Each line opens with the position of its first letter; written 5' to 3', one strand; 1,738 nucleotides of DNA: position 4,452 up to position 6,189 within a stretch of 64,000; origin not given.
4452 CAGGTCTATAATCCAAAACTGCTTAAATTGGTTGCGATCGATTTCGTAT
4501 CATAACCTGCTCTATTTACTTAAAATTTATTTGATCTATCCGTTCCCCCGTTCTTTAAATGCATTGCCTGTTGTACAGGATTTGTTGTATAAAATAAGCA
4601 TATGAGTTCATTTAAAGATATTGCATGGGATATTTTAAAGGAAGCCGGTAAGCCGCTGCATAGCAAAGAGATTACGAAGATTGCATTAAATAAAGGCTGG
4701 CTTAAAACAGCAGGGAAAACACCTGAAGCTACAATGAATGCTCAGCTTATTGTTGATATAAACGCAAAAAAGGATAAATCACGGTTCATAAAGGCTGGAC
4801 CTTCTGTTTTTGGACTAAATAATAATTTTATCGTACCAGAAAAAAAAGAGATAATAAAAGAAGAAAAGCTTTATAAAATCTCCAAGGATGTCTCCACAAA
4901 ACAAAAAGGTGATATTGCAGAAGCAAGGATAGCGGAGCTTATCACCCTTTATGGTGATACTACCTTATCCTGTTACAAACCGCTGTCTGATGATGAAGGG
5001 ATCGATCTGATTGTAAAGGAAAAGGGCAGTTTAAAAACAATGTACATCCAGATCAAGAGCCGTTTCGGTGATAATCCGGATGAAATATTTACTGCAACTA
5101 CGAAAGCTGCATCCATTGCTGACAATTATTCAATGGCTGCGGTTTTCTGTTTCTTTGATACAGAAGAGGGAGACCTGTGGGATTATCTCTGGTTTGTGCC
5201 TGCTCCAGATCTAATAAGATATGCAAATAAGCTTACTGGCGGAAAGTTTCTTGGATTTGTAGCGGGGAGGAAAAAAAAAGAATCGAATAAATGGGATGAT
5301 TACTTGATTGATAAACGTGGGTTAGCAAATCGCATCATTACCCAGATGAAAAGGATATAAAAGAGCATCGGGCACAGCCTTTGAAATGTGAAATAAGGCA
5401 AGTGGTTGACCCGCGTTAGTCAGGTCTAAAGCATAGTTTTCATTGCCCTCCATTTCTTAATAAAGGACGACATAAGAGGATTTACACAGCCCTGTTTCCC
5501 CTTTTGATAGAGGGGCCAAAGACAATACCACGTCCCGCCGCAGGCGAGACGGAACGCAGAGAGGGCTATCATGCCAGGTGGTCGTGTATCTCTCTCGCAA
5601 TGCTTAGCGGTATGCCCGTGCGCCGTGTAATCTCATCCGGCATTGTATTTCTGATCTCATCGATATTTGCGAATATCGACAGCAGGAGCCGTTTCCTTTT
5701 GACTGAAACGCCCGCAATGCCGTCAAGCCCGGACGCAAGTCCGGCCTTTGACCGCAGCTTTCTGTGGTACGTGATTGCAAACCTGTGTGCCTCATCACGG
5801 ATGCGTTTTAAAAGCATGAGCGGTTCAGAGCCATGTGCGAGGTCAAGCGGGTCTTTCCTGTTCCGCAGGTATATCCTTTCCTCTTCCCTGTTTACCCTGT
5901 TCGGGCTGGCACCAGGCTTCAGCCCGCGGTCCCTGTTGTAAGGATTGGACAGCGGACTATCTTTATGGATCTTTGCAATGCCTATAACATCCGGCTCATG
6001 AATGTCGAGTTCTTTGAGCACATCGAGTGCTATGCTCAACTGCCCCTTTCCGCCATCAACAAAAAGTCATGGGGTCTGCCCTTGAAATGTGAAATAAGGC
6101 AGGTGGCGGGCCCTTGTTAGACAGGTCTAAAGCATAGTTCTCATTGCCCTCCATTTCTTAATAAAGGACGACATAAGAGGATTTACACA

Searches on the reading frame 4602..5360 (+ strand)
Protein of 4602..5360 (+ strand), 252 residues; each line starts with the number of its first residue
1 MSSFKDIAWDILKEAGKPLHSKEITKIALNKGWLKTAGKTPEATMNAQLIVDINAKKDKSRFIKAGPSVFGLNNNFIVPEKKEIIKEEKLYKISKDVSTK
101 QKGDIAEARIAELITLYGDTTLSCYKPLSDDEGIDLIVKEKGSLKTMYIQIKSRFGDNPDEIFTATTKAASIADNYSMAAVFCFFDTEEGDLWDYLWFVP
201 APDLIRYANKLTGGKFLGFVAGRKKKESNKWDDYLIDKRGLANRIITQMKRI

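Call 3: search_protein_families(library=pfam, proteins=[window:4602-5360:+], max_evalue=0.01)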
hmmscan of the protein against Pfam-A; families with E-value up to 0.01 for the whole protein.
window:4602-5360:+ (252 aa): 2 families
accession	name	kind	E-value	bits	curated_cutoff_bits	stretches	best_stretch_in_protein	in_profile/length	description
PF05066.19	HARE-HTH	-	6.8e-22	78.1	25.9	1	3-73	2-69/71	HB1, ASXL, restriction endonuclease HTH domain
PF11645.14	PDDEXK_5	-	2.1e-05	25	26.1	1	98-160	2-59/138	PD-(D/E)XK endonuclease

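Call 4: search_protein_families(library=padloc, proteins=[window:4602-5360:+], max_evalue=0.01)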
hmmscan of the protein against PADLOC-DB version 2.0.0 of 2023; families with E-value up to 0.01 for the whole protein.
window:4602-5360:+ (252 aa): 0 families

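Call 5: search_protein_families(library=ncbifam, proteins=[window:4602-5360:+], max_evalue=0.01)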
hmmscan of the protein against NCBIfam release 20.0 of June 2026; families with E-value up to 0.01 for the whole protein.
window:4602-5360:+ (252 aa): 0 families

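Call 39: find_homologous_proteins(query=window:4602-5360:+, max_evalue=0.00001)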
Query window:4602-5360:+ (252 aa): 911 proteins with E <= 0.00001 among 1252 candidates; the best 120 are listed.
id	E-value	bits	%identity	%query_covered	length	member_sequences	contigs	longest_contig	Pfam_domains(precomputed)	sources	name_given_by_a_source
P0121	1.7e-163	560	100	100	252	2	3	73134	PF11645.15,PF05066.20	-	-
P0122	1.7e-147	507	90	100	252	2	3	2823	PF05066.20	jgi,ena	jgi:hypothetical protein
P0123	3.1e-144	497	88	100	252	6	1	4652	PF11645.15,PF05066.20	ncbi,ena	-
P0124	1.6e-143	494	88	100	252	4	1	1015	PF11645.15,PF05066.20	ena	-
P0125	5.1e-142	489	85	100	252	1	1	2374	PF05066.20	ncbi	-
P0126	2.9e-141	487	85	100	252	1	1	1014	PF05066.20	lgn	-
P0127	6.2e-141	486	86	100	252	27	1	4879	PF05066.20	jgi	jgi:hypothetical protein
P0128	5.9e-140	483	85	100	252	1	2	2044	PF05066.20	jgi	jgi:hypothetical protein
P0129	6.0e-140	483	85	100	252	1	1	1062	PF11645.15,PF05066.20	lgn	-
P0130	2.0e-139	481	84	100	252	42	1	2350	PF05066.20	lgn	-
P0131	2.4e-139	481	83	100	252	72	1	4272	PF11645.15,PF05066.20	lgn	-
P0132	2.8e-139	480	84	100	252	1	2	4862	PF05066.20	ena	-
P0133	7.6e-139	479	85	100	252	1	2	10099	PF11645.15,PF05066.20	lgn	-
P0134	8.5e-139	479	84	100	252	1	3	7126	PF05066.20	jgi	jgi:hypothetical protein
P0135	1.2e-138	478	85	100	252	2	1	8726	PF11645.15,PF05066.20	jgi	jgi:hypothetical protein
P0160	1.7e-134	465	82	100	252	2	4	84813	PF05066.20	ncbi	ncbi:MAG: HTH domain-containing protein [Candidatus Humimicrobiaceae bacterium]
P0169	1.1e-133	462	82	100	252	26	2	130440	PF11645.15,PF05066.20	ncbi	ncbi:MAG: group I intron-associated PD-(D/E)XK endonuclease [bacterium]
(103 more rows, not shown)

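Call 40: find_encoding_contigs(protein=P0169, flank=6000, max_places=3)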
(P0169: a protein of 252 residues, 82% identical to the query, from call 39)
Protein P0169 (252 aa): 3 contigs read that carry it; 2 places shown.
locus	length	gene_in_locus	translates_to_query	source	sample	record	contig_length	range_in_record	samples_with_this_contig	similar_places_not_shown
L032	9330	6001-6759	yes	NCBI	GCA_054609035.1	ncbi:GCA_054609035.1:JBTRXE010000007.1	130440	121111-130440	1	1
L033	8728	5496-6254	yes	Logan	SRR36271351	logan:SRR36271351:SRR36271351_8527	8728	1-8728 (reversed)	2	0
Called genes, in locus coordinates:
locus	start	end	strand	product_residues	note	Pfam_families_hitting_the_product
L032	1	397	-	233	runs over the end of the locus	-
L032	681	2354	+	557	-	-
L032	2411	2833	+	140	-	-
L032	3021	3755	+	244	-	-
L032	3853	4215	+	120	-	-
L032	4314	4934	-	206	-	-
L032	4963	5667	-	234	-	PF01381:HTH_3, PF12844:HTH_19 (weak), PF00717:Peptidase_S24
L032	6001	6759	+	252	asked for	PF05066:HARE-HTH, PF11645:PDDEXK_5 (weak)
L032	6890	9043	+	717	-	PF02384:N6_Mtase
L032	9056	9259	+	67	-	-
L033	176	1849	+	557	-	-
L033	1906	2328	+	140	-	-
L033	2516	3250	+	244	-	-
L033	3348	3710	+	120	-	-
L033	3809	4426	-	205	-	-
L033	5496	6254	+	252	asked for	PF05066:HARE-HTH, PF11645:PDDEXK_5 (weak)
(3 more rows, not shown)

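Call 41: find_encoding_contigs(protein=P0160, flank=6000, max_places=3)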
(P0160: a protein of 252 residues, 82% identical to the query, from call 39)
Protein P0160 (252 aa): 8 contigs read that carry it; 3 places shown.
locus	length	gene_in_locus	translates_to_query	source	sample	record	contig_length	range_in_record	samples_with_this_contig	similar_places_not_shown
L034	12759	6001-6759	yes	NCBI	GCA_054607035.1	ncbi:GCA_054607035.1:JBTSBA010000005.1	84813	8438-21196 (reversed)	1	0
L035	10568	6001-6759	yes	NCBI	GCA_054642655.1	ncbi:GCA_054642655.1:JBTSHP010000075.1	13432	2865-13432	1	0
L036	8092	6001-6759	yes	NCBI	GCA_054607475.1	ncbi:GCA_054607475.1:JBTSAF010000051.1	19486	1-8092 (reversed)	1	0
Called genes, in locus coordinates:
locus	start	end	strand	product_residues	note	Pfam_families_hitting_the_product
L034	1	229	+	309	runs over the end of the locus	PF02195:ParB_N, PF17762:HTH_ParB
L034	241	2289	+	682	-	PF13588:HSDR_N_2, PF02384:N6_Mtase, PF07669:Eco57I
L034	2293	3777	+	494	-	PF28123:DUF8370, PF28130:DUF8371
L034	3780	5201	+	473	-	-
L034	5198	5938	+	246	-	-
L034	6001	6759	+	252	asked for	PF05066:HARE-HTH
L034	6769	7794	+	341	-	PF14082:SduA_C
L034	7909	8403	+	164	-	PF01936:NYN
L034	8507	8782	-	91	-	-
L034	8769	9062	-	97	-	PF04365:BrnT_toxin (weak)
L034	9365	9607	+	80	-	PF18895:T4SS_pilin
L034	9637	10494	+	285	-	PF19597:TrbL_4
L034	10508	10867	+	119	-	-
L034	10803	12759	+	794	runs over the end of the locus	PF26593:TraC-like (weak)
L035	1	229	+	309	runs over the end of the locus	PF02195:ParB_N, PF17762:HTH_ParB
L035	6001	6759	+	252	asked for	PF05066:HARE-HTH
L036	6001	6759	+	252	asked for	PF05066:HARE-HTH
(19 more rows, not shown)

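Call 54: search_protein_families(library=pfam, proteins=[L032:6890-9043:+, L034:2293-3777:+, L034:3780-5201:+, L034:5198-5938:+], max_evalue=0.01)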
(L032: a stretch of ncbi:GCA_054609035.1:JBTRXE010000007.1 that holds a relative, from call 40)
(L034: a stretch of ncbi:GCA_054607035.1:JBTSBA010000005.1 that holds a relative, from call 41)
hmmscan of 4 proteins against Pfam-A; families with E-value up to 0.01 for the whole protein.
L032:6890-9043:+ (717 aa): 3 families
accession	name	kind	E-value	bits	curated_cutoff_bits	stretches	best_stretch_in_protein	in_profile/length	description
PF02384.22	N6_Mtase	-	4.9e-26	92.2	20.4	1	329-612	8-252/311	N-6 DNA Methylase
PF01170.24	UPF0020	-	4.6e-05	23.6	22.3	1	353-492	16-133/197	RMKL-like, methyltransferase domain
PF13588.12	HSDR_N_2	-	0.0026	18.3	25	1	56-125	42-104/110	Type I restriction enzyme R protein N terminus (HSDR_N)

L034:2293-3777:+ (494 aa): 1 family
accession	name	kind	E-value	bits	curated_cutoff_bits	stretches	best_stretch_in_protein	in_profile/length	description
PF08011.17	PDDEXK_9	-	0.0018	18.7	25.5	1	374-453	2-93/105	PD-(D/E)XK nuclease superfamily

L034:3780-5201:+ (473 aa): 0 families

L034:5198-5938:+ (246 aa): 0 families

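Call 72: search_solved_structures(query=window:4602-5360:+, max_evalue=1)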
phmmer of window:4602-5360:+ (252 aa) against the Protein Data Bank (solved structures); distinct sequences matched with E-value up to 1: 5.
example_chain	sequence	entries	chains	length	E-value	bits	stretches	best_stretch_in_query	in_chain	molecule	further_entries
8gbk_G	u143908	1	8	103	0.059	15.9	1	109-175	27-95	Ssr1698 protein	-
8fm6_A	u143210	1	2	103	0.09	15.3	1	106-174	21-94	Ssr1698 protein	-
8gdw_AAA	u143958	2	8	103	0.17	14.4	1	109-174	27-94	Ssr1698 protein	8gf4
8zxq_A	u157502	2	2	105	0.25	13.9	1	109-170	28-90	Ssr1698 protein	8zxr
2chc_A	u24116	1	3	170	0.65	12.5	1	95-161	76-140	PROTEIN RV3472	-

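Call 73: search_protein_families(library=phrogs, proteins=[window:4602-5360:+], max_evalue=0.001)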
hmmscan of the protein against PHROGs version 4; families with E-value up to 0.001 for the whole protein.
window:4602-5360:+ (252 aa): 0 families

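Call 76: find_related_loci(query=window:4602-5360:+, collection=metagenome_contigs, flank=6000)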
Query window:4602-5360:+ (252 aa) in metagenome_contigs; peptide patterns used: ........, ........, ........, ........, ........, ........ (x = any residue, [..] = any of these).
358 stretches matched a pattern; 154 encode a relative of the query (tblastn E <= 1e-3); the best 80 are kept; 80 distinct loci.
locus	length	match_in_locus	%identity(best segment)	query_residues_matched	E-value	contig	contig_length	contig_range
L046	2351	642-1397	86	1-252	1e-157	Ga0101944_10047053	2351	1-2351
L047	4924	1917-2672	84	1-252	2e-148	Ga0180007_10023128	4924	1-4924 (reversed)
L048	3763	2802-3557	85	1-252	7e-151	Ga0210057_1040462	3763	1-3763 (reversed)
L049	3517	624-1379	84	1-252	3e-151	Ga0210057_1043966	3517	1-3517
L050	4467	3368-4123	85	1-252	5e-149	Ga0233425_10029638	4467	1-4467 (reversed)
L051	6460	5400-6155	85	1-252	2e-146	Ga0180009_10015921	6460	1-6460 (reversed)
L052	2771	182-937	86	1-252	9e-154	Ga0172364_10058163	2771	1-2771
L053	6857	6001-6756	83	1-252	6e-146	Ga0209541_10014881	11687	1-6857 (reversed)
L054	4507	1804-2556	86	1-252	2e-148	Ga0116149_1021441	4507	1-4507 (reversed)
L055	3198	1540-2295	90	1-252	8e-152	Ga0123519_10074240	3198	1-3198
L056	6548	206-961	85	1-252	6e-146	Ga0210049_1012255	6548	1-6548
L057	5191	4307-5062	84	1-252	7e-147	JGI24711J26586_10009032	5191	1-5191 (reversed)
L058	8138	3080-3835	85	1-252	2e-145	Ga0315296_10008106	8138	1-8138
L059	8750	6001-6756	84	1-252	2e-145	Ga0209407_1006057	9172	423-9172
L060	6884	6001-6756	84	1-252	2e-145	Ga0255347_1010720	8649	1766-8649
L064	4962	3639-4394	85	1-252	8e-147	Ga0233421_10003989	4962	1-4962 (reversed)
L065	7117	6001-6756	84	1-252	9e-145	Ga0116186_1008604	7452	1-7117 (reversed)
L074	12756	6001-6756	84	1-252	3e-143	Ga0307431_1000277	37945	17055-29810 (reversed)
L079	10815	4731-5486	83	1-252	5e-143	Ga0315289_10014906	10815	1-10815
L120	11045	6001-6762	78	1-252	4e-131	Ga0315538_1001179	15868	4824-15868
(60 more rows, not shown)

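Call 80: predict_structure(alignment_id=A3)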
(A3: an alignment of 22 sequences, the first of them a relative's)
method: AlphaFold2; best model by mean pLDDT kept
length: 252 residues; sequences in the alignment: 22
mean_pLDDT: 46.5   pTM: 0.35
mean pLDDT of the five models: 46.5, 45.6, 35.6, 34.2, 33.9
residues with pLDDT >= 90: 16; 70-90: 46; 50-70: 17; < 50: 173
segments of 3 or more residues with pLDDT < 50: 81-252
pLDDT, mean of each block of 10 residues (from residue 1): 80 93 87 66 72 71 88 79 41 24 20 22 25 26 28 27 29 39 34 37 44 33 35 32 36 27
secondary structure, 60 per line:
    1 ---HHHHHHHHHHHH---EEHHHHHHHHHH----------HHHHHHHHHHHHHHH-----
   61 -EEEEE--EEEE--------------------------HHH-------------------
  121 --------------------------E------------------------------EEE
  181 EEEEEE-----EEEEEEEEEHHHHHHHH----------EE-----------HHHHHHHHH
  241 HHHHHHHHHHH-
elements in order: H4-15 H21-30 H41-55 E62-66 E69-72 E178-186 E192-200 H201-208 H232-251

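Call 81: search_protein_families(library=pfam, proteins=[L064:171-2306:+, L064:2309-3634:+, L074:980-3067:+, L074:3071-5839:+, L057:1799-4147:+, L120:2792-5989:+, L050:186-1322:+, L050:1324-2493:+, L079:3654-4727:+, L065:2695-5841:+], max_evalue=0.0001)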
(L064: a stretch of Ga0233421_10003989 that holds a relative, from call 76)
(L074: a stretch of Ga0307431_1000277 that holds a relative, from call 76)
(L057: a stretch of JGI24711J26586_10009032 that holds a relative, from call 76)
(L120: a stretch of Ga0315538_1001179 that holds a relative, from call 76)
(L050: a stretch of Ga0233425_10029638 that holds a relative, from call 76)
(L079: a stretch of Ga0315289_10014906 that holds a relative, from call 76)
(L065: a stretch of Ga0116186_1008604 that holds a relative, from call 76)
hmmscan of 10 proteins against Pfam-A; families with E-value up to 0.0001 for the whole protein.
L064:171-2306:+ (711 aa): 4 families
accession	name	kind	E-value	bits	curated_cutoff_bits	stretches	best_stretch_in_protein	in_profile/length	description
PF02384.22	N6_Mtase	-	5.1e-38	131.6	20.4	1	282-628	3-264/311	N-6 DNA Methylase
PF13588.12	HSDR_N_2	-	8.4e-24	84.2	25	1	28-146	1-110/110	Type I restriction enzyme R protein N terminus (HSDR_N)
PF01170.24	UPF0020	-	1.9e-08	34.7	22.3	1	314-468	20-140/197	RMKL-like, methyltransferase domain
PF07669.17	Eco57I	-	7.1e-07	29.9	25.3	1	429-572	55-165/171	Eco57I restriction-modification methylase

L064:2309-3634:+ (441 aa): 1 family
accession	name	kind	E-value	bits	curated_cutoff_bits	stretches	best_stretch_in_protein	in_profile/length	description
PF01420.25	Methylase_S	-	1.7e-21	77.6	22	2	275-423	30-161/168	Type I restriction modification DNA specificity domain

L074:980-3067:+ (695 aa): 2 families
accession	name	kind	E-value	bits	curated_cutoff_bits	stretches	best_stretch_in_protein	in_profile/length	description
PF01555.25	N6_N4_Mtase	-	2.5e-35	122.9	26.7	1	202-552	1-211/221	DNA methylase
PF12564.13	TypeIII_RM_meth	-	2.7e-14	53.6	25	1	40-94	1-56/56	Type III restriction/modification enzyme methylation subunit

L074:3071-5839:+ (922 aa): 2 families
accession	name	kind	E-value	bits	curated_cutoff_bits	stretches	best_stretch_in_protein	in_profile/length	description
PF04851.21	ResIII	-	1.7e-25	90.3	22.5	1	38-253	6-163/164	Type III restriction enzyme, res subunit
PF00270.35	DEAD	-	1.1e-05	25.7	26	1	65-199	15-137/167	DEAD/DEAH box helicase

L057:1799-4147:+ (782 aa): 3 families
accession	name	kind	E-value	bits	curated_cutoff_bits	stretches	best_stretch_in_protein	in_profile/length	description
PF04851.21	ResIII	-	7.3e-20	71.9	22.5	1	7-196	2-163/164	Type III restriction enzyme, res subunit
PF18766.7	SWI2_SNF2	-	5.9e-07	29.8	26.7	1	13-199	2-159/221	SWI2/SNF2 ATPase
PF00270.35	DEAD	-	2.1e-05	24.8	26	0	28-196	12-161/167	DEAD/DEAH box helicase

L120:2792-5989:+ (1065 aa): 3 families
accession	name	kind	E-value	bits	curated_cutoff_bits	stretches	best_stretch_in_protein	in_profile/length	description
PF04851.21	ResIII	-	1.5e-20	74.1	22.5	1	45-231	20-163/164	Type III restriction enzyme, res subunit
PF00717.28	Peptidase_S24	-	1.1e-09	38.4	23.3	1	955-1060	30-115/116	Peptidase S24-like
PF08722.17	Tn7_TnsA-like_N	-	4.3e-05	24.4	26.5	0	799-851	20-75/85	TnsA-like endonuclease N terminal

L050:186-1322:+ (378 aa): 1 family
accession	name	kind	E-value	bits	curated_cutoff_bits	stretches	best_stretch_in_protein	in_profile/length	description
PF13651.11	EcoRI_methylase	-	1.8e-131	439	26.4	1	9-375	1-344/345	Adenine-specific methyltransferase EcoRI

L050:1324-2493:+ (389 aa): 2 families
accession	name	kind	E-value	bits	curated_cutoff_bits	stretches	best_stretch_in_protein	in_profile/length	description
PF03235.19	GmrSD_N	-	4.7e-21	76.2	33.2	1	36-165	12-198/199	GmrSD restriction endonuclease, N-terminal domain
PF01844.29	HNH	-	7.6e-07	29.6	21.4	1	354-389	12-47/47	HNH endonuclease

L079:3654-4727:+ (357 aa): 1 family
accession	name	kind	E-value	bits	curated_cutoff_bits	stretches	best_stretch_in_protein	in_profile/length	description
PF02086.21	MethyltransfD12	-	9.1e-42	144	22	1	3-308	1-248/253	D12 class N6 adenine-specific DNA methyltransferase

L065:2695-5841:+ (1048 aa): 6 families
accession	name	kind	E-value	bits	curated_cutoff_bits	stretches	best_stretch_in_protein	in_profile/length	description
PF11867.13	T1RH-like_C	-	2.6e-89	300.3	26.8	1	710-1044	4-328/329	Type I restriction enzyme HindI endonuclease subunit-like, C-terminal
PF18766.7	SWI2_SNF2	-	4e-53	180.7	26.7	1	262-495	2-211/221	SWI2/SNF2 ATPase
PF04313.20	HSDR_N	-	1.5e-36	126.5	25.1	1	3-200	2-195/198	Type I restriction enzyme R protein N terminus (HSDR_N)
PF22679.2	T1R_D3-like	-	1.9e-21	77.5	27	1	590-692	52-156/158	Type I restriction enzyme subunit R domain 3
PF04851.21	ResIII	-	1.8e-16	60.9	22.5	1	256-441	2-163/164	Type III restriction enzyme, res subunit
PF00270.35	DEAD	-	4.1e-05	23.8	26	0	290-400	21-130/167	DEAD/DEAH box helicase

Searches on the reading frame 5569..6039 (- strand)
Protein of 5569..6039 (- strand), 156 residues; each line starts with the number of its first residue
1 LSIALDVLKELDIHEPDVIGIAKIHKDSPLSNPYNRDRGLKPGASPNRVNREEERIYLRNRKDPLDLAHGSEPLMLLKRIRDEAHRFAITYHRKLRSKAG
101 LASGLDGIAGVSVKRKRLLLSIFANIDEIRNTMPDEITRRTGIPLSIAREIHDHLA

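Call 3: search_protein_families(library=pfam, proteins=[window:5569-6039:-], max_evalue=0.01)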
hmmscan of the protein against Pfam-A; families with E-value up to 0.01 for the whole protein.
window:5569-6039:- (156 aa): 2 families
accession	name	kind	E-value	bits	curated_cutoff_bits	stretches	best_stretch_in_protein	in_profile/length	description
PF08459.17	UvrC_RNaseH_dom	-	1.2e-12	48.4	22.3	1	2-89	92-159/159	UvrC RNAse H endonuclease domain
PF14520.12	HHH_5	-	0.0012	19.7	27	1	105-155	4-55/57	Helix-hairpin-helix domain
